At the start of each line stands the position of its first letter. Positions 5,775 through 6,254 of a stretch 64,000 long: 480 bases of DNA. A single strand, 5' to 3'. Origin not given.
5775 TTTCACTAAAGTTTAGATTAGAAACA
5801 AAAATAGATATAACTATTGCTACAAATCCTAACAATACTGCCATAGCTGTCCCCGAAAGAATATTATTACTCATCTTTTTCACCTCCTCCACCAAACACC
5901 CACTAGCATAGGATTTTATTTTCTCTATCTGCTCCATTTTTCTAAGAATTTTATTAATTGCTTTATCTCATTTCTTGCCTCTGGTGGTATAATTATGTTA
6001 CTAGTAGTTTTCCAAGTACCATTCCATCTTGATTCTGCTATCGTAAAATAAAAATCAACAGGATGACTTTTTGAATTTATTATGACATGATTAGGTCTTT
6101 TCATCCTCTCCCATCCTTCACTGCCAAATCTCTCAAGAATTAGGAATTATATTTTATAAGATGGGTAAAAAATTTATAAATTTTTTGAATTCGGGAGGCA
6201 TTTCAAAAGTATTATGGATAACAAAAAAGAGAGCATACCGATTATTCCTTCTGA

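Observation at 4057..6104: Overlapping four-gene operon: 59-aa ORF, small membrane protein, HTH-ImmA/IrrE metallopeptidase, DUF4411 PIN-like protein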

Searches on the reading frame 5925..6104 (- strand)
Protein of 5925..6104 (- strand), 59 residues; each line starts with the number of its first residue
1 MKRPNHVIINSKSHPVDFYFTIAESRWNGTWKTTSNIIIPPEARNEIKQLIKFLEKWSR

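Call 3: search_protein_families(library=pfam, proteins=[window:5925-6104:-], max_evalue=1)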
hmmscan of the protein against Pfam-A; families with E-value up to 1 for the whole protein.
window:5925-6104:- (59 aa): 1 family
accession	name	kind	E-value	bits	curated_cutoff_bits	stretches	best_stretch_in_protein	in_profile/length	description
PF14307.12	Glyco_tran_WbsX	-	0.043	13.7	25.1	1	1-52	87-138/350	Glycosyltransferase WbsX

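Call 4: search_protein_families(library=ncbifam, proteins=[window:5925-6104:-], max_evalue=1)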
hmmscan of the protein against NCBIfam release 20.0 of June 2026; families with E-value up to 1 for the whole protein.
window:5925-6104:- (59 aa): 0 families

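Call 5: search_protein_families(library=padloc, proteins=[window:5925-6104:-], max_evalue=1)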
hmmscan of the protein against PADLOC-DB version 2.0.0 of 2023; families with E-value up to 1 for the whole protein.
window:5925-6104:- (59 aa): 0 families

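Call 14: find_homologous_proteins(query=window:5925-6104:-, max_evalue=10)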
Query window:5925-6104:- (59 aa): 1 proteins with E <= 10 among 1 candidates.
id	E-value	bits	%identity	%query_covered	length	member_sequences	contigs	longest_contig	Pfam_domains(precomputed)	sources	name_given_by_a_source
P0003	1.8e-33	130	100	100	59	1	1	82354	-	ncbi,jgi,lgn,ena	-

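Call 84: predict_structure(protein=window:5925-6104:-)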
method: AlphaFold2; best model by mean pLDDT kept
length: 59 residues; sequences in the alignment: 1
mean_pLDDT: 69.2   pTM: 0.36
mean pLDDT of the five models: 69.2, 68.8, 67.3, 56.6, 52.6
residues with pLDDT >= 90: 1; 70-90: 31; 50-70: 20; < 50: 7
segments of 3 or more residues with pLDDT < 50: 8-11
pLDDT, mean of each block of 10 residues (from residue 1): 48 57 73 72 83 83
secondary structure, 60 per line:
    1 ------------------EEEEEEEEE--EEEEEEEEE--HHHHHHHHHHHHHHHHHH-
elements in order: E19-27 E30-38 H41-58

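Call 86: fold_search(model_id=the predicted structure, library=pdb)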
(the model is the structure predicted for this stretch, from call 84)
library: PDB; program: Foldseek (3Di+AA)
matches with E <= 10: 369; with E <= 0.001: 0
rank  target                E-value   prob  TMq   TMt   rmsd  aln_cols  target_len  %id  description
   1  9q6a_A                7.3e-01  0.51  0.40  0.12   9.6        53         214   15  Crystal structure of octameric COMMD-like protein MBK5214510 from Flavobacteriaceae bacterium (released 2025-10-01)
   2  3vr6_G                1.2e+00  0.25  0.39  0.16   8.5        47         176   11  Crystal structure of AMP-PNP bound Enterococcus hirae V1-ATPase [bV1] (released 2013-01-16)
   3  2yhm_A                1.3e+00  0.21  0.29  0.06   8.5        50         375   16  Structure of respiratory syncytial virus nucleocapsid protein, P212121 crystal form (released 2012-01-25)
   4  4rnd_C                1.4e+00  0.33  0.35  0.15   5.2        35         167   14  Crystal Structure of the subunit DF-assembly of the eukaryotic V-ATPase. (released 2014-12-10)
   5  4uc6_A                1.4e+00  0.23  0.29  0.09   8.5        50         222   16  N-terminal globular domain of the RSV Nucleoprotein (released 2015-08-19)
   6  4rnd_A                1.8e+00  0.35  0.39  0.15   4.8        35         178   14  Crystal Structure of the subunit DF-assembly of the eukaryotic V-ATPase. (released 2014-12-10)
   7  7x5c_MODEL_1_A        1.9e+00  0.28  0.42  0.19   7.0        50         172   20  Solution structure of Tetrahymena p75OB1-p50PBM (released 2022-10-19)
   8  8f2r_H                1.9e+00  0.21  0.37  0.16   8.4        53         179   17  Human CCC complex (released 2023-05-24)
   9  3tg6_B                1.9e+00  0.21  0.33  0.06   6.4        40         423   22  Crystal Structure of Influenza A Virus nucleoprotein with Ligand (released 2012-08-29)
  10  7dxp_B                1.9e+00  0.15  0.33  0.07   9.0        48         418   19  Influenza H5N1 nucleoprotein in complex with nucleotides (released 2021-04-14)
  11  8s4t_A                1.9e+00  0.11  0.29  0.15  11.8        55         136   13  DNA bound structure of PrgE from plasmid pCF10 (released 2024-05-29)
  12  9q6a_B                2.0e+00  0.28  0.39  0.13   9.6        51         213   16  Crystal structure of octameric COMMD-like protein MBK5214510 from Flavobacteriaceae bacterium (released 2025-10-01)
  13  8ink_T                2.0e+00  0.21  0.29  0.15   8.3        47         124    8  human nuclear pre-60S ribosomal particle - State D (released 2023-08-09)
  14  4uc8_B                2.0e+00  0.21  0.30  0.09   9.4        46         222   15  N-terminal globular domain of the RSV Nucleoprotein in complex with C- terminal phenylalanine of the Phosphoprotein (released 2015-08-19)
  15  4ucd_B                2.0e+00  0.20  0.29  0.09   9.3        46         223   15  N-terminal globular domain of the RSV Nucleoprotein in complex with the Nucleoprotein Phosphoprotein interaction inhib (released 2015-08-19)
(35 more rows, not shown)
